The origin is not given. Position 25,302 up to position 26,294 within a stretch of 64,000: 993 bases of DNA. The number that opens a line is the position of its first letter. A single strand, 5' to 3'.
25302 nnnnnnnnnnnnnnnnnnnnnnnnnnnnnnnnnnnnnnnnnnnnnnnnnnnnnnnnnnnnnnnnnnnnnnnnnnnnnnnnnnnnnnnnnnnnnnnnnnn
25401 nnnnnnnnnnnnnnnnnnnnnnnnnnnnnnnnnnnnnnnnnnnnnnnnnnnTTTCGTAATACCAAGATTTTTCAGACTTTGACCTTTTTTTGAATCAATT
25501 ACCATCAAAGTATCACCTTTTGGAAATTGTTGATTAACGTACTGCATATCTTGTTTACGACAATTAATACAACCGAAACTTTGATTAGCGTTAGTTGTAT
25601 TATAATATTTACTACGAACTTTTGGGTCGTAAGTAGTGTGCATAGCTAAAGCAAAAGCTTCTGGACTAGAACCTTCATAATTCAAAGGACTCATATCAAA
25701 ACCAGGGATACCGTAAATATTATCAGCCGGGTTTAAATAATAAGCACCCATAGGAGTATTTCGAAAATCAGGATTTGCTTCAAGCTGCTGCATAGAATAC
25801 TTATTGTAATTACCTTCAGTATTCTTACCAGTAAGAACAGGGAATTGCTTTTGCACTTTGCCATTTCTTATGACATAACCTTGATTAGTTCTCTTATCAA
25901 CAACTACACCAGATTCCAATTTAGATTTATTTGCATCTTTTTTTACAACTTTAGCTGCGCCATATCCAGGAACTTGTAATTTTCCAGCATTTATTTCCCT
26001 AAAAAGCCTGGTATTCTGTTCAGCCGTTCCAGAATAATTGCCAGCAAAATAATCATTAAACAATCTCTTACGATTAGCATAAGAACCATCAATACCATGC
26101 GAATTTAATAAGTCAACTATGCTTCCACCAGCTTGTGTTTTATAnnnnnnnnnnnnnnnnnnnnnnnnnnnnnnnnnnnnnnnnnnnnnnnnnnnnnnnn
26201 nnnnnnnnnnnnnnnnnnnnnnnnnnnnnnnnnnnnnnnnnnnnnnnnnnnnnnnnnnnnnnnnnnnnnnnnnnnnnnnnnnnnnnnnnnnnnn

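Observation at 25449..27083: Virion protein pairing a lytic-transglycosylase-like domain with an L,D-transpeptidase (YkuD)-like active-site motif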

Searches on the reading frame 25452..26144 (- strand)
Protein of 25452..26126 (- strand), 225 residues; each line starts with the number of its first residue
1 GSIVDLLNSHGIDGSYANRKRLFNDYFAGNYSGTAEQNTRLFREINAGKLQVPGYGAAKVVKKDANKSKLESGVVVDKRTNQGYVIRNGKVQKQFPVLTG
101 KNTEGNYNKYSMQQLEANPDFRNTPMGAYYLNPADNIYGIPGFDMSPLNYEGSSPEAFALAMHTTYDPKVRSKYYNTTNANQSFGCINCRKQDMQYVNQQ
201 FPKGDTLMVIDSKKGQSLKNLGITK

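Call 20: find_homologous_proteins(query=window:25452-26123:-, max_evalue=0.001)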
Query seq(224 aa) (224 aa): 7 proteins with E <= 0.001 among 153 candidates.
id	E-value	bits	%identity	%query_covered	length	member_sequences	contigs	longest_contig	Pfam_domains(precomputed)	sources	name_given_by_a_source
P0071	6.5e-64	234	64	71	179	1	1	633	PF03734.20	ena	-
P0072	1.5e-27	115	39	74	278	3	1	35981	PF03734.20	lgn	-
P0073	1.7e-27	115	39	74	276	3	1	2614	PF03734.20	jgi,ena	jgi:lipoprotein-anchoring transpeptidase ErfK/SrfK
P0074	2.2e-21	95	41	64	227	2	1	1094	PF03734.20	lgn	-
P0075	1.4e-18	86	39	64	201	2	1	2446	PF03734.20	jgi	jgi:hypothetical protein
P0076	2.2e-18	85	38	64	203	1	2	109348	PF03734.20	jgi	-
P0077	3.6e-17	81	39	64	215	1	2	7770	PF03734.20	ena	-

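Call 34: search_protein_representatives(protein=window:25452-26126:-)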
Query: 225 residues. Proteins with E-value up to 0.001 (for the whole library): 484; up to 1e-10: 220; up to 1e-30: 50. The best 150 are listed.
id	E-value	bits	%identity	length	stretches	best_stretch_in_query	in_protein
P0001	8.5e-148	506.3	87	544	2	1-225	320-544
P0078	1.4e-88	312.8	67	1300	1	1-224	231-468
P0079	1.1e-56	208.5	51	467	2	64-214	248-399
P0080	1.1e-47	179.1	48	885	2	52-215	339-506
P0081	1.1e-45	172.6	49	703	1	61-224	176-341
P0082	4.3e-45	170.6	47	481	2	37-216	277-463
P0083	1.1e-44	169.3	44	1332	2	68-213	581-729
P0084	1.8e-44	168.6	45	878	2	67-215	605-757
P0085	5.9e-44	166.9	42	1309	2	36-215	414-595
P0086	1.1e-43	166.0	44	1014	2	65-213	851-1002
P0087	7.5e-43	163.3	45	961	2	58-216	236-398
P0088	9.7e-43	162.9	41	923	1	2-216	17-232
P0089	9.8e-43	162.9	42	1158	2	48-213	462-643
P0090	1.1e-41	159.5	46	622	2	50-216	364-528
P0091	2.1e-41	158.6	46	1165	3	53-215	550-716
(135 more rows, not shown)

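Call 43: search_solved_structures(query=A2, max_evalue=1, show_alignments=3)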
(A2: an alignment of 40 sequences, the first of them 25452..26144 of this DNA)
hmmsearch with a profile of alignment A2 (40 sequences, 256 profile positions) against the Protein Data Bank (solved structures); distinct sequences matched with E-value up to 1: 4.
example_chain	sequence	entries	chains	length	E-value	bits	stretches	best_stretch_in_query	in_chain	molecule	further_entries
2gqb_A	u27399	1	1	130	0.035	17.2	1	3-51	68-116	conserved hypothetical protein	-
6az1_V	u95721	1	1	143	0.11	15.5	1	20-108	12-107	ribosomal protein S17e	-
5bmq_A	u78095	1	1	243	0.43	13.6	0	211-239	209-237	ErfK/YbiS/YcfS/YnhG family protein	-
5t2a_AL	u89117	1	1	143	0.48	13.4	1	20-108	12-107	eS17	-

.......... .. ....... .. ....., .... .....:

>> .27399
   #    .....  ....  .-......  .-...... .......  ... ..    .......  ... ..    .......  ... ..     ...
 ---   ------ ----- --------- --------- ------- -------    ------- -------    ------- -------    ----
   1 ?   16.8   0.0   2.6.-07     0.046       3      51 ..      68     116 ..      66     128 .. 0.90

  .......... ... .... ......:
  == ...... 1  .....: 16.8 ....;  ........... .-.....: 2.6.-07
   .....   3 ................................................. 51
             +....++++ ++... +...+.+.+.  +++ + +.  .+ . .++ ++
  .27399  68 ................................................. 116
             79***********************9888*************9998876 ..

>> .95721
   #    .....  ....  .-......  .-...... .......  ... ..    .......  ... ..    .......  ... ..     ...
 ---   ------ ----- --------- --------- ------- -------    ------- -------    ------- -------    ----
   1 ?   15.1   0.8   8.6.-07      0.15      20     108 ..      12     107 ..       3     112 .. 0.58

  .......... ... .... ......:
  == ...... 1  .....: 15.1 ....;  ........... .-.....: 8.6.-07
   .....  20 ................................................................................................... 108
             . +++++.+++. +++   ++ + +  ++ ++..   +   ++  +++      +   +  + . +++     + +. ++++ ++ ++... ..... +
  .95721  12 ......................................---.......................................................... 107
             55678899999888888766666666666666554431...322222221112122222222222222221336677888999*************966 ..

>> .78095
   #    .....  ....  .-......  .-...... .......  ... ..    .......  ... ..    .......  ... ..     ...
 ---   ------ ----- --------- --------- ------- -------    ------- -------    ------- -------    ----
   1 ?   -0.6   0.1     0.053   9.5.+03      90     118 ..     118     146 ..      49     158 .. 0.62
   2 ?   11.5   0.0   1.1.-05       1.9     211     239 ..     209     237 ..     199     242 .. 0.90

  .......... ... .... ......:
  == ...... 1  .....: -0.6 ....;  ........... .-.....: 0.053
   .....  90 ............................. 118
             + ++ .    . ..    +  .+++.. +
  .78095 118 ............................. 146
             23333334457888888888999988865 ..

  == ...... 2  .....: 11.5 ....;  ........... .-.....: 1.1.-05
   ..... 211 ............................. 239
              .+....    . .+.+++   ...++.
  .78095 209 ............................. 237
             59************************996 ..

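Call 46: predict_structure(alignment_id=A2)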
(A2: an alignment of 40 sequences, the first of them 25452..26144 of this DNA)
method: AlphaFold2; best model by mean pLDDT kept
length: 231 residues; sequences in the alignment: 40
mean_pLDDT: 91.0   pTM: 0.70
mean pLDDT of the five models: 91.0, 90.4, 90.3, 89.9, 89.6
residues with pLDDT >= 90: 186; 70-90: 25; 50-70: 9; < 50: 11
segments of 3 or more residues with pLDDT < 50: 1-3, 63-70
pLDDT, mean of each block of 10 residues (from residue 1): 64 89 95 95 94 87 48 79 98 97 98 95 97 98 97 91 96 97 97 98 98 97 92 85
secondary structure, 60 per line:
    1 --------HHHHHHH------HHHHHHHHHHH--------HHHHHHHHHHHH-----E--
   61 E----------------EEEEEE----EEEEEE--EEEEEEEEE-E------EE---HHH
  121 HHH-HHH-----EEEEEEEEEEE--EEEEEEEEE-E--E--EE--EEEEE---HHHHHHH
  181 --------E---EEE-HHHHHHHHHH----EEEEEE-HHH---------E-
elements in order: H9-15 H22-32 H41-52 E78-83 E88-93 E96-104 H118-123 E133-143 E146-154 E166-170 H174-180 E193-195 H197-206 E211-216

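Call 49: fold_search(model_id=the predicted structure, library=pdb)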
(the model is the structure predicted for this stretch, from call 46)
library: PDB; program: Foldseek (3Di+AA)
matches with E <= 10: 192; with E <= 0.001: 50
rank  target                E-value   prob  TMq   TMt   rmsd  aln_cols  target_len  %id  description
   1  1y7m_A                9.5e-07  1.00  0.42  0.57   8.4       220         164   15  Crystal Structure of the B. subtilis YkuD protein at 2 A resolution (released 2005-03-01)
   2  4a1i_A                1.1e-06  1.00  0.42  0.57   8.3       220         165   16  ykud from B.subtilis (released 2012-09-26)
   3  3zqd_MODEL_1_A        1.2e-05  1.00  0.36  0.47   9.3       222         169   14  B. subtilis L,D-transpeptidase (released 2012-05-23)
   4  4lpq                  1.6e-05  1.00  0.38  0.43  18.0       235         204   13  Crystal structure of the L,D-transpeptidase (residues 123-326) from Xylanimonas cellulosilytica DSM 15894 (released 2013-11-13)
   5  5bmq                  1.7e-05  1.00  0.32  0.36  18.1       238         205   17  Crystal structure of L,D-transpeptidase (Yku) from Stackebrandtia nassauensis (released 2015-06-03)
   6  5uwv_D                2.7e-05  1.00  0.40  0.28   4.1       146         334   17  Crystal structure of Mycobacterium abscessus L,D-transpeptidase 2 (released 2017-08-16)
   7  1zat                  3.3e-05  1.00  0.36  0.34   7.1       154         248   18  Crystal Structure of an Enterococcus faecium peptidoglycan binding protein at 2.4 A resolution (released 2006-03-28)
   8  6fj1_A                3.5e-05  1.00  0.38  0.35   8.1       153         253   20  Structure of the Ldtfm-avibactam carbamoyl enzyme (released 2019-01-30)
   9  5uwv_A                4.2e-05  1.00  0.39  0.28   6.9       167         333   17  Crystal structure of Mycobacterium abscessus L,D-transpeptidase 2 (released 2017-08-16)
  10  4jmn                  4.5e-05  1.00  0.36  0.39   6.2       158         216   16  Crystal structure of LD transpeptidase LdtMt1 from M. tuberculosis (released 2013-10-23)
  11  3zg4_MODEL_1_A        6.1e-05  1.00  0.39  0.66   7.7       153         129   21  NMR structure of the catalytic domain from E. faecium L,D- transpeptidase (released 2013-04-24)
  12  7ajx                  6.1e-05  1.00  0.40  0.20   4.2       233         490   10  The X-ray Structure of L,D-transpeptidase LdtA from Vibrio cholerae in complex with meropenem (released 2021-10-06)
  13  5d7h_B                7.8e-05  1.00  0.38  0.25   6.4       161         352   19  X-RAY CRYSTAL STRUCTURE OF L,D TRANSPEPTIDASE 2 FROM MYCOBACTERIUM TUBERCULOSIS (released 2016-09-28)
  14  4gsq                  8.3e-05  1.00  0.40  0.38   4.2       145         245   19  Structural basis for the inhibition of Mycobacterium tuberculosis L,D-transpeptidase by meropenem, a drug effective agai (released 2013-02-27)
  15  2hkl_A                1.1e-04  1.00  0.36  0.34   8.4       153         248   20  Crystal structure of Enterococcus faecium L,D-transpeptidase C442S mutant (released 2007-05-22)
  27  4xxt                  3.1e-04  1.00  0.33  0.35  16.1       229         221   14  Crystal structure of Fused Zn-dependent amidase/peptidase/peptodoglycan-binding domain-containing protein from Clostridi (released 2015-02-18)
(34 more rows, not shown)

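Call 61: find_related_loci(query=A2, collection=viral_contigs, flank=10000)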
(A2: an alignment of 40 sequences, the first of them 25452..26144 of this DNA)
Query A2 (231 aa) in viral_contigs; peptide patterns used: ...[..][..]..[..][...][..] (x = any residue, [..] = any of these).
19 stretches matched a pattern; 11 encode a relative of the query (tblastn E <= 1e-3); 11 distinct loci.
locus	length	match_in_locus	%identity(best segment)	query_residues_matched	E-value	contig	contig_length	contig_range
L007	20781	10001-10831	36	8-219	8e-43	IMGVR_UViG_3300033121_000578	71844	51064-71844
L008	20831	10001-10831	36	8-219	1e-42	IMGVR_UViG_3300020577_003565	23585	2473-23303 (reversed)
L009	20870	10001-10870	45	8-220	5e-38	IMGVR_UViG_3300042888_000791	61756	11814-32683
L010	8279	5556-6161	34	35-219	4e-28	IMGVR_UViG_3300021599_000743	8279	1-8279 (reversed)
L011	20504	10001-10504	41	71-219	3e-28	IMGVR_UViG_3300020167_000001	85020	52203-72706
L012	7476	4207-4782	34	47-219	9e-28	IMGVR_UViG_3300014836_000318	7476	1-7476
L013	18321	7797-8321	37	69-219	8e-28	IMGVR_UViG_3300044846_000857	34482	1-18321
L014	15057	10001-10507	39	77-227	1e-26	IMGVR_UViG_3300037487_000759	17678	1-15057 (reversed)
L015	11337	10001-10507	39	77-227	2e-25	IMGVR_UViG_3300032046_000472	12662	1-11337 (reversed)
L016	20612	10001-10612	37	60-219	3e-25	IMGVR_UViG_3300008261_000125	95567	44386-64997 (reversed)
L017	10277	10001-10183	51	77-137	7e-13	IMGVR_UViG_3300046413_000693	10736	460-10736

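Call 68: search_protein_families(library=pfam, proteins=[L009:6546-8804:+, L009:8810-12976:+, L016:4809-7229:+, L016:7253-11545:+, L016:11606-13273:+, L011:9599-10771:+, L011:10792-13962:+, L007:9308-11302:+, L007:11326-12606:+, L007:12611-14524:+], max_evalue=0.01)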
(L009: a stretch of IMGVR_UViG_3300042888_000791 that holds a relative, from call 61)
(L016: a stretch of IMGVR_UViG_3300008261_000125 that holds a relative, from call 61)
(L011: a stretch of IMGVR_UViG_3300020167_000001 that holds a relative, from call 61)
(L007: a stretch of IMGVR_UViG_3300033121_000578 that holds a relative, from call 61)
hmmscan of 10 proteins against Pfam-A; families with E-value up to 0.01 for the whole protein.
L009:6546-8804:+ (753 aa): 0 families

L009:8810-12976:+ (1389 aa): 2 families
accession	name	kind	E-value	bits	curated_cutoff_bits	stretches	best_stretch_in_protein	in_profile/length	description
PF03734.19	YkuD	-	2.7e-09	38.2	23.4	1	543-682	5-145/146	L,D-transpeptidase catalytic domain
PF12200.13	DUF3597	-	1.5e-06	29.2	29.8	1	389-441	62-115/127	Domain of unknown function (DUF3597)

L016:4809-7229:+ (807 aa): 0 families

L016:7253-11545:+ (1431 aa): 1 family
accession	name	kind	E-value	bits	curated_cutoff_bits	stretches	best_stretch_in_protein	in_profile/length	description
PF03734.19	YkuD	-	4.7e-05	24.4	23.4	1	938-1109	4-139/146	L,D-transpeptidase catalytic domain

L016:11606-13273:+ (556 aa): 0 families

L011:9599-10771:+ (391 aa): 1 family
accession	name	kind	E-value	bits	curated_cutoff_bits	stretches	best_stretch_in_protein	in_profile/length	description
PF03734.19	YkuD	-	5.6e-08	33.9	23.4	1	145-294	4-142/146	L,D-transpeptidase catalytic domain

L011:10792-13962:+ (1057 aa): 0 families

L007:9308-11302:+ (665 aa): 1 family
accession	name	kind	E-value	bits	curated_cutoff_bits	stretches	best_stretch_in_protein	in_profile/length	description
PF03734.19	YkuD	-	1.9e-07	32.2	23.4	1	347-505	4-146/146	L,D-transpeptidase catalytic domain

L007:11326-12606:+ (427 aa): 1 family
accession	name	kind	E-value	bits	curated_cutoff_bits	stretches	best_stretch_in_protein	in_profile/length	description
PF00877.26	NLPC_P60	-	5.9e-05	23.4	23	1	297-393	1-79/105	NlpC/P60 family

L007:12611-14524:+ (638 aa): 0 families

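Call 73: fold_search(model_id=the predicted structure, library=viral)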
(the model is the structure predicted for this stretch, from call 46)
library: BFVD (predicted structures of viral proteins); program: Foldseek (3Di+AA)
matches with E <= 10: 179; with E <= 0.001: 5
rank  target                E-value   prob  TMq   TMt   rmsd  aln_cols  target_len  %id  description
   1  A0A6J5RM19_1          6.5e-09  1.00  0.50  0.11  18.7       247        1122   15  Gene product 88 domain-containing protein [uncultured Caudovirales phage]
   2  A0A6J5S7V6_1          1.6e-07  1.00  0.57  0.13  10.9       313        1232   14  Large polyvalent protein associated domain-containing protein [uncultured Caudovirales phage]
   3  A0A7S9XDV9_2          2.5e-06  1.00  0.45  0.12  15.9       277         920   15  LysM domain-containing protein [Virus NIOZ-UU157]
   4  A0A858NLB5            2.4e-04  1.00  0.41  0.63   7.1       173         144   13  (no name in the UniProt tables at hand)
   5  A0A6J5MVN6            7.7e-04  0.99  0.35  0.40  13.2       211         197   18  Uncharacterized protein [uncultured Caudovirales phage]
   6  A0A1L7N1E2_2          1.3e-03  0.98  0.34  0.08  10.0       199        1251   14  DUF5675 domain-containing protein [Ralstonia phage RP31]
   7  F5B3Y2                2.1e-03  0.99  0.37  0.35   8.8       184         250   16  (no name in the UniProt tables at hand)
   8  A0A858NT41            6.0e-03  1.00  0.39  0.59   6.2       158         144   14  (no name in the UniProt tables at hand)
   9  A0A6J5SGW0            6.4e-03  1.00  0.34  0.58   6.7       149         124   15  Tlde1 domain-containing protein [uncultured Caudovirales phage]
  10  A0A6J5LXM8            3.0e-02  1.00  0.22  0.10   8.6        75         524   32  DUF3597 domain-containing protein [uncultured Caudovirales phage]
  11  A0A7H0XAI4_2          4.1e-02  0.72  0.33  0.08  11.7       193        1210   13  (no name in the UniProt tables at hand)
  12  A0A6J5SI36            6.7e-02  0.41  0.18  0.28  12.6       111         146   12  DUF5675 domain-containing protein [uncultured Caudovirales phage]
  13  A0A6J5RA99            5.9e-01  0.02  0.11  0.09  16.9       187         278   12  Uncharacterized protein [uncultured Caudovirales phage]
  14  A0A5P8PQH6            6.3e-01  0.02  0.10  0.07  15.9       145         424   11  (no name in the UniProt tables at hand)
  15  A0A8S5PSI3            7.6e-01  0.96  0.23  0.09   2.2        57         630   30  lysozyme [Siphoviridae sp. ct96x5]
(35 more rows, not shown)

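Call 95: find_encoding_contigs(protein=P0078, flank=8000, max_places=3)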
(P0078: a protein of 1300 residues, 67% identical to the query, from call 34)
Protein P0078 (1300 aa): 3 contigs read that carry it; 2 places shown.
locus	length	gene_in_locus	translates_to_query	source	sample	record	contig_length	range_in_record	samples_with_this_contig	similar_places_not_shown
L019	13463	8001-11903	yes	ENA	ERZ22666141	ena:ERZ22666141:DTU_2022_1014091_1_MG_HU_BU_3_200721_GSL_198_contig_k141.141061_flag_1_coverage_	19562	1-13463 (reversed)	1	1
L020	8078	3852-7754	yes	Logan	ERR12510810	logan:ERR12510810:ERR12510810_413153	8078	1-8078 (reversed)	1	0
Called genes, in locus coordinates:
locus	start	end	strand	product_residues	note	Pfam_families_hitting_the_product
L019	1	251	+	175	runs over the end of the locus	-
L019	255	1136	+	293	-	PF24228:CrAss_Ring_1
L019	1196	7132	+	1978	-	PF25731:crAss_MUZ, PF22352:K319L-like_PKD, PF18911:PKD_4 (weak), PF22352:K319L-like_PKD, PF25731:crAss_MUZ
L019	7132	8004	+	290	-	-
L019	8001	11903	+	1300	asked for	PF03734:YkuD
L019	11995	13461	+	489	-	?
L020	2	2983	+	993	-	?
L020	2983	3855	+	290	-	-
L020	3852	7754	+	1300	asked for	PF03734:YkuD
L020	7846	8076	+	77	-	?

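Call 104: search_protein_families(library=pfam, proteins=[L019:7132-8004:+, L019:8001-11903:+], max_evalue=0.05)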
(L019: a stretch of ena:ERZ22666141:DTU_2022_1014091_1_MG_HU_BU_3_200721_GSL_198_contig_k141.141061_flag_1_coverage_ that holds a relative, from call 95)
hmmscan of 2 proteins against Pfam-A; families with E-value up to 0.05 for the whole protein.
L019:7132-8004:+ (290 aa): 4 families
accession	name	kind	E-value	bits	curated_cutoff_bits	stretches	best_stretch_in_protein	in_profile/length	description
PF18979.5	DUF5715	-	6.3e-05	23.1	26.8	1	135-189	78-132/171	Family of unknown function (DUF5715)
PF08291.16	Peptidase_M15_3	-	0.00021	21.8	23.2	1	126-205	31-107/108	Peptidase M15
PF05951.18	Peptidase_M15_2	-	0.0015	18.7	27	1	142-175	78-111/153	Bacterial protein of unknown function (DUF882)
PF13539.11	Peptidase_M15_4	-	0.018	16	25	1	161-191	4-39/70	D-alanyl-D-alanine carboxypeptidase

L019:8001-11903:+ (1300 aa): 2 families
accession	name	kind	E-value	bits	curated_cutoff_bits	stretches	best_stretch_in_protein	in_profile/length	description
PF03734.19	YkuD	-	9.6e-12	46.1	23.4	1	318-453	4-146/146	L,D-transpeptidase catalytic domain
PF12200.13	DUF3597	-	0.0003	21.7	29.8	1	233-276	72-116/127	Domain of unknown function (DUF3597)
